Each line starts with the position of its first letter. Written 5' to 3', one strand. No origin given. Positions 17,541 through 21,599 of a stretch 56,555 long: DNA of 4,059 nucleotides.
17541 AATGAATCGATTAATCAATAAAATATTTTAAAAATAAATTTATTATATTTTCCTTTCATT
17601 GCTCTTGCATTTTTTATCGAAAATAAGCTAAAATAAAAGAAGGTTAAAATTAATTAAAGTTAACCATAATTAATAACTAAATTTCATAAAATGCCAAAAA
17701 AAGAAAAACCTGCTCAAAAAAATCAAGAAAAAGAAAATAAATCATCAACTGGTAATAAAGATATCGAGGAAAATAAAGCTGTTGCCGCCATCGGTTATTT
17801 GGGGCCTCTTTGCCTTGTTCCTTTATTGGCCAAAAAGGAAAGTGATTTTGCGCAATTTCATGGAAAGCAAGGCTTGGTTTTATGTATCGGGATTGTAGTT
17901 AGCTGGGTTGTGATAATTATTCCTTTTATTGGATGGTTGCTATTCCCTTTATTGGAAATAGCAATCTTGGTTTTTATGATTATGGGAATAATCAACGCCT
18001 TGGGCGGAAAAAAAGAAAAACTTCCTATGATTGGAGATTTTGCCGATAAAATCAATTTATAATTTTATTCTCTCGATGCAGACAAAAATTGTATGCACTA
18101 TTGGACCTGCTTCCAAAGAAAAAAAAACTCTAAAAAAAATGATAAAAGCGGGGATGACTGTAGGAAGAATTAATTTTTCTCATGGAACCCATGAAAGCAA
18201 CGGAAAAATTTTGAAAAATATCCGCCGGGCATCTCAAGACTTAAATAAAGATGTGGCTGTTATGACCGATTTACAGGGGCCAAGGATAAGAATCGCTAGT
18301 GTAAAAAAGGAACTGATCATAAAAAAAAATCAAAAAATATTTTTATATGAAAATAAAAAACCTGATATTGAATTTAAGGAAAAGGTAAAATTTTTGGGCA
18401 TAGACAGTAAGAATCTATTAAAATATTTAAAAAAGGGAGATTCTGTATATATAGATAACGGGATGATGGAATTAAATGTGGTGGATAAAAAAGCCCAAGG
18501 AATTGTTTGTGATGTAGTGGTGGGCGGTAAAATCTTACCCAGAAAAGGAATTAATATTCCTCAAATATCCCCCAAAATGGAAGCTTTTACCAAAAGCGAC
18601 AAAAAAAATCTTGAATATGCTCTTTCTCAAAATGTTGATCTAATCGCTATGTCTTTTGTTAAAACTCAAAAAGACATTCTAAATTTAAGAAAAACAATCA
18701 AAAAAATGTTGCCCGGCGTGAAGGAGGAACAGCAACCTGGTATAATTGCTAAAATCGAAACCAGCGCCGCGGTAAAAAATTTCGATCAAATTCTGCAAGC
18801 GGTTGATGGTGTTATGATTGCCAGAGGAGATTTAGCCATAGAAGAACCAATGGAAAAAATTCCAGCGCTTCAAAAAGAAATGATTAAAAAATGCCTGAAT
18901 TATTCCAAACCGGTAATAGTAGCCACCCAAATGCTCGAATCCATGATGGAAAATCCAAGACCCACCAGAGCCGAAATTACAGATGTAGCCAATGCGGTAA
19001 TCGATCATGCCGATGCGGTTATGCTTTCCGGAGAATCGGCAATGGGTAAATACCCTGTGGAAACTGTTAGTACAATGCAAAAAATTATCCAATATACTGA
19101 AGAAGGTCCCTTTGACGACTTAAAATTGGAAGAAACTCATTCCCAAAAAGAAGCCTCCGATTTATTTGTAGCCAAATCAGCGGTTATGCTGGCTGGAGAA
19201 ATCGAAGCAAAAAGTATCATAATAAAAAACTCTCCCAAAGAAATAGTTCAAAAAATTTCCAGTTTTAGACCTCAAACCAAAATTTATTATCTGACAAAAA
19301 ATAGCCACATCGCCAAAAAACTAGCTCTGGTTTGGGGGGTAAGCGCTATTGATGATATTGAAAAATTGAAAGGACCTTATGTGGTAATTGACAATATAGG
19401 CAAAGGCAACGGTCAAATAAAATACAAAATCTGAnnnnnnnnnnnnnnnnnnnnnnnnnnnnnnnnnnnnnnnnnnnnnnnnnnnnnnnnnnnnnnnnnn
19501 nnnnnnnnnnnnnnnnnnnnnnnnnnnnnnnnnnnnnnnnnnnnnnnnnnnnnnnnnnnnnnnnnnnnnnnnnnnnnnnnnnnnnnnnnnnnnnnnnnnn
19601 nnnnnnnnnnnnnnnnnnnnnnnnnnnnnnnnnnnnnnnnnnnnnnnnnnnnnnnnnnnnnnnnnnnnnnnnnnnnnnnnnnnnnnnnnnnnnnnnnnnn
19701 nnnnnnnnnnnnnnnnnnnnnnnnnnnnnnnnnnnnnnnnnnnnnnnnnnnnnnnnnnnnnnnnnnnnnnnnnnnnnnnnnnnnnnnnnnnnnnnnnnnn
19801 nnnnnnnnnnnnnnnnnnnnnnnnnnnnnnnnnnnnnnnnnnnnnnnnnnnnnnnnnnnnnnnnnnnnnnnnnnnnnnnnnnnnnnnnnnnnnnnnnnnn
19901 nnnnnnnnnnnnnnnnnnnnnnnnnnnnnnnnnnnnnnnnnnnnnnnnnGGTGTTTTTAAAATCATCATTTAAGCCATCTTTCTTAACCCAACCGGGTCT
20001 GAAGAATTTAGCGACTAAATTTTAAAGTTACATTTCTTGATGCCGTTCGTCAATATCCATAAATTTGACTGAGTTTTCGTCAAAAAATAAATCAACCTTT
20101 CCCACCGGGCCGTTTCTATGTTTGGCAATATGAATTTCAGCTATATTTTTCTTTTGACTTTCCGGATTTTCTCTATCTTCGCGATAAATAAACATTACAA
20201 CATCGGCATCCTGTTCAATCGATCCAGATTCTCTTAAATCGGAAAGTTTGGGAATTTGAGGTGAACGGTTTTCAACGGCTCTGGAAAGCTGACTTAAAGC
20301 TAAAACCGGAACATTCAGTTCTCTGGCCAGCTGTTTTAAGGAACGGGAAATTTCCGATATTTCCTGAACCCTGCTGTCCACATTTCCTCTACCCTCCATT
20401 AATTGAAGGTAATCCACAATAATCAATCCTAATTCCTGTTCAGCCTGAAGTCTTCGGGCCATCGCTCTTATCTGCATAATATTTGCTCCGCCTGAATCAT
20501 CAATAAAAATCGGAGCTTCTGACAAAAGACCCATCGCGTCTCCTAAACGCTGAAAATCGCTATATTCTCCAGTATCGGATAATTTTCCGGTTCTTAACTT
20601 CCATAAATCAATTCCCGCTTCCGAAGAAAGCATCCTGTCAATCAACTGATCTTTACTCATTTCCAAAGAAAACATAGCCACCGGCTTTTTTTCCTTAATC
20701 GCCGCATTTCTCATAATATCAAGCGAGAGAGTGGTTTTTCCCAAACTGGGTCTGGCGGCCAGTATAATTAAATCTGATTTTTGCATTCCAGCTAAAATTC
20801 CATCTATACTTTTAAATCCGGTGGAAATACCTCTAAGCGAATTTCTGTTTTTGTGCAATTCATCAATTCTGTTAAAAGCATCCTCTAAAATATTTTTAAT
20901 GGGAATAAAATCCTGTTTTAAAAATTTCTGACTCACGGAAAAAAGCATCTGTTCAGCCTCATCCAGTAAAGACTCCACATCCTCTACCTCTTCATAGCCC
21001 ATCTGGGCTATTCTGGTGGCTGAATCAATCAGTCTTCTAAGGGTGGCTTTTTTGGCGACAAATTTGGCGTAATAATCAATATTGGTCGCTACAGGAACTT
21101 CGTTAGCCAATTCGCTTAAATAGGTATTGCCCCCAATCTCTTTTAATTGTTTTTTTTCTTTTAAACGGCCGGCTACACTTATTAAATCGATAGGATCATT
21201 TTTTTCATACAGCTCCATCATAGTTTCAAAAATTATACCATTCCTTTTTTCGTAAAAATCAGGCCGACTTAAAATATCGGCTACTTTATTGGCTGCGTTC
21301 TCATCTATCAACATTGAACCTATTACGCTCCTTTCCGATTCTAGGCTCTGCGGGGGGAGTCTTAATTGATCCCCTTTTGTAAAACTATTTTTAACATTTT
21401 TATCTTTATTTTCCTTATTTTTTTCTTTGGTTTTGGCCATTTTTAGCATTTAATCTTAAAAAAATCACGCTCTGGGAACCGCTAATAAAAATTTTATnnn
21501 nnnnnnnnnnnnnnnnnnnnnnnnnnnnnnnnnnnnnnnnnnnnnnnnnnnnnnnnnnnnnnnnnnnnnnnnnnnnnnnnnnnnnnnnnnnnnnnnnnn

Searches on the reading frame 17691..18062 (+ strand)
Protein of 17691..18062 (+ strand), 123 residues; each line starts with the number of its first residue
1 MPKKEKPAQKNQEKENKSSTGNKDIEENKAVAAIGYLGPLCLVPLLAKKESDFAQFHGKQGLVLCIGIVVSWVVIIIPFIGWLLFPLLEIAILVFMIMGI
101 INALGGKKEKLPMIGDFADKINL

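Call 47: search_protein_families(library=pfam, proteins=[window:17691-18062:+], max_evalue=0.001)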
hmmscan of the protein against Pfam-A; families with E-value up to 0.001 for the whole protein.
window:17691-18062:+ (123 aa): 1 family
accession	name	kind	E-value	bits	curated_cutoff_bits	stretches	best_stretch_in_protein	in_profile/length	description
PF09685.15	DUF4870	-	1.2e-09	38.6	25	1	34-117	21-106/107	Domain of unknown function (DUF4870)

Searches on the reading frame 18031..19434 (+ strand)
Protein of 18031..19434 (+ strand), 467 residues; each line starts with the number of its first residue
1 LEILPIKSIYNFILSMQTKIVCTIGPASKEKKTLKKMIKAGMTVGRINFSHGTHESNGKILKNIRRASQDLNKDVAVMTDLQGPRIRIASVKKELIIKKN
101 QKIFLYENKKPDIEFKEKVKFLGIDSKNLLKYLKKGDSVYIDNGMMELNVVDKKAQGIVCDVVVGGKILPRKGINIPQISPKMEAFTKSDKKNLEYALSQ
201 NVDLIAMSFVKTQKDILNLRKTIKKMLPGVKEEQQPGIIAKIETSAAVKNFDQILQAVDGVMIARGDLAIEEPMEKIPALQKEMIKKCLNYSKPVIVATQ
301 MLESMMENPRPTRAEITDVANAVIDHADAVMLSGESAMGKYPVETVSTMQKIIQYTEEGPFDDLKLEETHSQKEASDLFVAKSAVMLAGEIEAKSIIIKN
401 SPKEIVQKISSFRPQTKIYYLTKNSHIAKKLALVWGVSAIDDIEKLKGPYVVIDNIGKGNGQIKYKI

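Call 47: search_protein_families(library=pfam, proteins=[window:18031-19434:+], max_evalue=0.001)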
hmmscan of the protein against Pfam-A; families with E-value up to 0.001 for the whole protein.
window:18031-19434:+ (467 aa): 3 families
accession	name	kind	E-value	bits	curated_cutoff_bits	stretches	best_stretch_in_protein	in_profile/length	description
PF00224.27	PK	-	3.2e-106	355.6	30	1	17-346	3-328/328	Pyruvate kinase, barrel domain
PF02887.21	PK_C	-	3.5e-09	37.2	28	1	380-441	3-64/114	Pyruvate kinase, alpha/beta domain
PF03328.21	HpcH_HpaI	-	3.5e-06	26.9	25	1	191-264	75-150/221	HpcH/HpaI aldolase/citrate lyase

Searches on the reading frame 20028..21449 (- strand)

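Call 47: search_protein_families(library=pfam, proteins=[window:20028-21449:-], max_evalue=0.001)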
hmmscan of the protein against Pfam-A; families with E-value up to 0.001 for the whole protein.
window:20028-21449:- (473 aa): 4 families
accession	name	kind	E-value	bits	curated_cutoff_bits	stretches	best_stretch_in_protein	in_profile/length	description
PF03796.21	DnaB_C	-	1.7e-103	345.9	27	1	207-464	1-254/255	DnaB-like helicase C terminal domain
PF00772.26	DnaB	-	2.6e-33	114.6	23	1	32-132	2-102/103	DnaB-like helicase N terminal domain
PF13481.12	AAA_25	-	1.2e-13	51.5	27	1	216-388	23-190/195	AAA domain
PF06745.19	ATPase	-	6.3e-05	22.9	26.6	1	208-286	1-78/231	KaiC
